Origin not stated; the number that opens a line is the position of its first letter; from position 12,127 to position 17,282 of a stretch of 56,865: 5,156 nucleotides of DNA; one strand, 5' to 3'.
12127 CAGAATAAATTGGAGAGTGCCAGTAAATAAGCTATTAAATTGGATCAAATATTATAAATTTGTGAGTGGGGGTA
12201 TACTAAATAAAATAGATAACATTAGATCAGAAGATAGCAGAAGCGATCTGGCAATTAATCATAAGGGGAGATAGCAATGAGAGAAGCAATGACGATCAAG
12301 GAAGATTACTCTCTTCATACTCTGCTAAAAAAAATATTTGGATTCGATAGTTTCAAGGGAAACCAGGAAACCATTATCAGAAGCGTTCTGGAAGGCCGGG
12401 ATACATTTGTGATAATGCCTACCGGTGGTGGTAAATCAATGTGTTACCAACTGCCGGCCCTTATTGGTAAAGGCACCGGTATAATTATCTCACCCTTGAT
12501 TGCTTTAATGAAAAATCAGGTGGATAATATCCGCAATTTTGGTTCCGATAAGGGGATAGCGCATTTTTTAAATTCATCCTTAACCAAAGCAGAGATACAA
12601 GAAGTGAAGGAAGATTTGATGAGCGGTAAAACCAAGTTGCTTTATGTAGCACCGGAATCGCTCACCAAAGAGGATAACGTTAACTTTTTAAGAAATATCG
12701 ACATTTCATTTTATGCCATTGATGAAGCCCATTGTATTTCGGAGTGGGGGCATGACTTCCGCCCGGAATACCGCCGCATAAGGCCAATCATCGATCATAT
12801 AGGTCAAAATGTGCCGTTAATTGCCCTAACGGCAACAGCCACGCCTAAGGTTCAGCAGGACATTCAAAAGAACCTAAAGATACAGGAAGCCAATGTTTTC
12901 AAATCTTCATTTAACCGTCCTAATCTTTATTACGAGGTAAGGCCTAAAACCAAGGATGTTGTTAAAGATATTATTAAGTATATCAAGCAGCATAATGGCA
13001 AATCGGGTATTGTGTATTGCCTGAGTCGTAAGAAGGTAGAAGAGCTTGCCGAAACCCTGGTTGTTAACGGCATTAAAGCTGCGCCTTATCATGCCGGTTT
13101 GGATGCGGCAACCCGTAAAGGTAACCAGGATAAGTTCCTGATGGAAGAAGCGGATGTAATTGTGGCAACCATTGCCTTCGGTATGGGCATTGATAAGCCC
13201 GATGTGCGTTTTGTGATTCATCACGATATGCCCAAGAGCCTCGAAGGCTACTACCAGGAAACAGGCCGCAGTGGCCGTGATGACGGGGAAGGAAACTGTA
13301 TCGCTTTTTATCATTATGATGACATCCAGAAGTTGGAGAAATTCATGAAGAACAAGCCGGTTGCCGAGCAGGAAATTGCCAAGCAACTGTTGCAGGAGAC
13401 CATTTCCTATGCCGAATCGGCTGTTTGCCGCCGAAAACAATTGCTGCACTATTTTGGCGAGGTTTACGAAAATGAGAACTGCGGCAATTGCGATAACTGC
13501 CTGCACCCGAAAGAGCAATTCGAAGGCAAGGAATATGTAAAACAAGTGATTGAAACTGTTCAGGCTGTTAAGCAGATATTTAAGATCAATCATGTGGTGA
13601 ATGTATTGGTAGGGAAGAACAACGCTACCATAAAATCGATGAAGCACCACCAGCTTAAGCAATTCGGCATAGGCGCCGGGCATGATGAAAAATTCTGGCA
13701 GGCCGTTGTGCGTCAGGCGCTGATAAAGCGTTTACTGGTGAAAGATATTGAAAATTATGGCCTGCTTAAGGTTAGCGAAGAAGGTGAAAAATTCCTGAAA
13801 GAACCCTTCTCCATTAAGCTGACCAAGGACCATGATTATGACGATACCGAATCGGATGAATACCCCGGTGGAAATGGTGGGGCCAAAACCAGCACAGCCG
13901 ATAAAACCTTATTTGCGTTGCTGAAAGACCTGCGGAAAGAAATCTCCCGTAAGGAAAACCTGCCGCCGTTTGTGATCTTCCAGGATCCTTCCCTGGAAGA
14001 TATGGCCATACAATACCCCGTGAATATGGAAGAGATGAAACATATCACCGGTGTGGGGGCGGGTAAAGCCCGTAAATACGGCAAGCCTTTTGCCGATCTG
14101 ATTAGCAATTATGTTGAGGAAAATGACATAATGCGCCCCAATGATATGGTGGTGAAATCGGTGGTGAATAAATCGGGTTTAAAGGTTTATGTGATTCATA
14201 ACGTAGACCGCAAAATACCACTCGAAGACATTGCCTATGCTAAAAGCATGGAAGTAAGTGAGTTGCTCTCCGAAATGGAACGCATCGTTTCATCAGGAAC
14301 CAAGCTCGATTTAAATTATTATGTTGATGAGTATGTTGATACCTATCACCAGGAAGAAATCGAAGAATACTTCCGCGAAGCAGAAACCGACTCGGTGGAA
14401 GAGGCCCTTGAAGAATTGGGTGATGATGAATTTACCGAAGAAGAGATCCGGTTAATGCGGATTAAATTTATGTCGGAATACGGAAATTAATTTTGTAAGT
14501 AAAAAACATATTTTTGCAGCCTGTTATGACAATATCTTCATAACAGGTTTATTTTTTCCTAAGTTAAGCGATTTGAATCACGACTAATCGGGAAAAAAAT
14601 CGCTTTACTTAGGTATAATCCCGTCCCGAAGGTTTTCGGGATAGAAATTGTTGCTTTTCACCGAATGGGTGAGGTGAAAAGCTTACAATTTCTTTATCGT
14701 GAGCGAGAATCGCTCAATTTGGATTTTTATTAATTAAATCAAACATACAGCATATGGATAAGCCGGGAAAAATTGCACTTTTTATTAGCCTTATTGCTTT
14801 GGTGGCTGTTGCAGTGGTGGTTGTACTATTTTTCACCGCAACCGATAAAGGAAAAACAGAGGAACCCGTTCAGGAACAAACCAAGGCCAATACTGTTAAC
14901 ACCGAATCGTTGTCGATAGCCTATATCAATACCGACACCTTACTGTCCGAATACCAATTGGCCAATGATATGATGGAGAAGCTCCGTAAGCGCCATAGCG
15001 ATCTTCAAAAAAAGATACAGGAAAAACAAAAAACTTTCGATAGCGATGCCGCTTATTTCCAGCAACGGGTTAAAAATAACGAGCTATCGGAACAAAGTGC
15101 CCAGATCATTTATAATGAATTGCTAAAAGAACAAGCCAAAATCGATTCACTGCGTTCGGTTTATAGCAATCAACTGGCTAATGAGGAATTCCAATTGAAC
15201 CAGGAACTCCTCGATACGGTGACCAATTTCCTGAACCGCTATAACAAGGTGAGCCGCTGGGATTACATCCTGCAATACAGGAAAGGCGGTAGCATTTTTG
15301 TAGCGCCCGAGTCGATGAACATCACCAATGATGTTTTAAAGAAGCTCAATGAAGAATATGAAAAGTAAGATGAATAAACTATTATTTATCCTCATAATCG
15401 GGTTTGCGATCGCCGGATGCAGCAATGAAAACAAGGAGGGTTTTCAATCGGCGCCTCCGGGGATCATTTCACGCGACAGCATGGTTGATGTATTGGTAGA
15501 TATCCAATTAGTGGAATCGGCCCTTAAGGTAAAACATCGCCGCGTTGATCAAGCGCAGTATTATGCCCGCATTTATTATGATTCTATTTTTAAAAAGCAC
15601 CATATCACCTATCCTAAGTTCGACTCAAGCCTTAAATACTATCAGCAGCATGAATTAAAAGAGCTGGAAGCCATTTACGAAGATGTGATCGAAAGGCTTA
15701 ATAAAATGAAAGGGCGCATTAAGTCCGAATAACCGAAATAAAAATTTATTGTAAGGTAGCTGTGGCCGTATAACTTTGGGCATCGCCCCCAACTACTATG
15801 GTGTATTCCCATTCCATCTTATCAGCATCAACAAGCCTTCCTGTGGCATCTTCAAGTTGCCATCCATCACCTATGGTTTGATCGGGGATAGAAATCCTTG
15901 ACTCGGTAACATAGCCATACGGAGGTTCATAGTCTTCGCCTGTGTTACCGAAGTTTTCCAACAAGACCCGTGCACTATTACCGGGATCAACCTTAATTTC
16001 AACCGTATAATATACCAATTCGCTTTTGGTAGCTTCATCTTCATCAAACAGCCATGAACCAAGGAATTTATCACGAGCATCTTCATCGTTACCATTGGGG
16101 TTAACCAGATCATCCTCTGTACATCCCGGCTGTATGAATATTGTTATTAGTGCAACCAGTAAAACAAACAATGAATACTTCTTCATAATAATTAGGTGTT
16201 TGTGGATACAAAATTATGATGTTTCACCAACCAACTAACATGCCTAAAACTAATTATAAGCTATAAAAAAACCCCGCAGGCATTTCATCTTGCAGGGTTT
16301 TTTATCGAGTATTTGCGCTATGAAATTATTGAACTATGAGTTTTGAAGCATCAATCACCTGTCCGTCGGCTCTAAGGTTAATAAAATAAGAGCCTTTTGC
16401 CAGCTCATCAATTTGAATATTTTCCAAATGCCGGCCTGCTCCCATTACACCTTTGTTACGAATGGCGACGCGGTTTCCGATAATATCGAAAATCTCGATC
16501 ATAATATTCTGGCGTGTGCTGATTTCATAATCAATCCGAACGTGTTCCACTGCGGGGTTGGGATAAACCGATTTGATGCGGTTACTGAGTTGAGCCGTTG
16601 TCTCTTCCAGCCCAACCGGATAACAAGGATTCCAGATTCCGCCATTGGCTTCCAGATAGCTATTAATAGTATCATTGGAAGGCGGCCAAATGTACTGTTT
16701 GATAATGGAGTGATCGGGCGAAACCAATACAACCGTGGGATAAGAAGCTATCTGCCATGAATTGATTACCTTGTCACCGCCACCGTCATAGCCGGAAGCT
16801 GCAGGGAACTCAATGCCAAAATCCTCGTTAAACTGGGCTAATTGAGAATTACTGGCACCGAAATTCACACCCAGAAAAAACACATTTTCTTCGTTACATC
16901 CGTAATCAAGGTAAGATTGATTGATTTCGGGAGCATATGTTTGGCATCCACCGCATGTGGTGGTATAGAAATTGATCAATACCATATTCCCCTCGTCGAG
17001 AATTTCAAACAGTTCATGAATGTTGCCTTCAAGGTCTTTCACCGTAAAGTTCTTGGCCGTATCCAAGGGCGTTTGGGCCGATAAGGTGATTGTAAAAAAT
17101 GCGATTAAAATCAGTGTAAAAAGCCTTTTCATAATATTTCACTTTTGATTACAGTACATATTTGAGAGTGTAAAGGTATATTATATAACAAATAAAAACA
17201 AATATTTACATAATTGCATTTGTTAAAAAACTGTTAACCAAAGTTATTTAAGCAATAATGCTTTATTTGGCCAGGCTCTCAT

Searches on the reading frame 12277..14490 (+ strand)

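Call 34: search_protein_families(library=pfam, proteins=[window:12277-14490:+], max_evalue=0.000001)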
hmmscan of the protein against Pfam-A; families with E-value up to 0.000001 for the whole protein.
window:12277-14490:+ (737 aa): 6 families
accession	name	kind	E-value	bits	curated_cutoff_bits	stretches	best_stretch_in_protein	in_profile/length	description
PF09382.16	RQC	-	5.5e-28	97.5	23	1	411-521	1-111/114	RQC domain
PF00270.35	DEAD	-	8.6e-28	97.6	26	1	29-193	3-164/167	DEAD/DEAH box helicase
PF21220.3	RecQ-1-like_HTH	-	1.7e-22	79.7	27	1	633-683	1-51/51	RecQ-1-like, helix-turn-helix domain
PF00271.37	Helicase_C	-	2.2e-20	73.4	23.5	1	229-334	3-108/110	Helicase conserved C-terminal domain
PF16124.10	RecQ_Zn_bind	-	3.1e-19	69.9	25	1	347-409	1-66/66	RecQ zinc-binding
PF00570.28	HRDC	-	2e-18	66.6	23.8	1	543-609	2-68/68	HRDC domain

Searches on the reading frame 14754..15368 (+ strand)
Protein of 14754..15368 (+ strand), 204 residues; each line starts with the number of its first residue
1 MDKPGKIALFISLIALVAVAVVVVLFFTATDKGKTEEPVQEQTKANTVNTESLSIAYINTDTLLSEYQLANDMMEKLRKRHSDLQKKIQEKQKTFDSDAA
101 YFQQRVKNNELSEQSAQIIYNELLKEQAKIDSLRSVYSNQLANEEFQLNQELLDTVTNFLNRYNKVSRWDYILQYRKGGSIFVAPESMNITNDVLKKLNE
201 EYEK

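Call 34: search_protein_families(library=pfam, proteins=[window:14754-15368:+], max_evalue=0.000001)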
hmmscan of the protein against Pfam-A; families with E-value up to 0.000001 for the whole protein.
window:14754-15368:+ (204 aa): 1 family
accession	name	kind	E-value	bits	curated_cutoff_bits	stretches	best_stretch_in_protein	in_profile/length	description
PF03938.19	OmpH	-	1e-19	71.6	32.4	1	55-198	2-141/141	Outer membrane protein (OmpH-like)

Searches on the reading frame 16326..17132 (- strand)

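Call 34: search_protein_families(library=pfam, proteins=[window:16326-17132:-], max_evalue=0.000001)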
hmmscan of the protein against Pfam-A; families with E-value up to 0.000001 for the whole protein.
window:16326-17132:- (268 aa): 4 families
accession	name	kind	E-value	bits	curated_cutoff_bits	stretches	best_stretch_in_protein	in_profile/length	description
PF00578.27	AhpC-TSA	-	1.1e-12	48.4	26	1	24-144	3-122/124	AhpC/TSA family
PF18962.6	Por_Secre_tail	-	5.9e-12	46.1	27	1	189-267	1-75/75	Secretion system C-terminal sorting domain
PF13905.12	Thioredoxin_8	-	2.4e-07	31.5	27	1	48-143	1-94/94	Thioredoxin-like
PF00085.26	Thioredoxin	-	8e-07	29.5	23.5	0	44-100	14-67/103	Thioredoxin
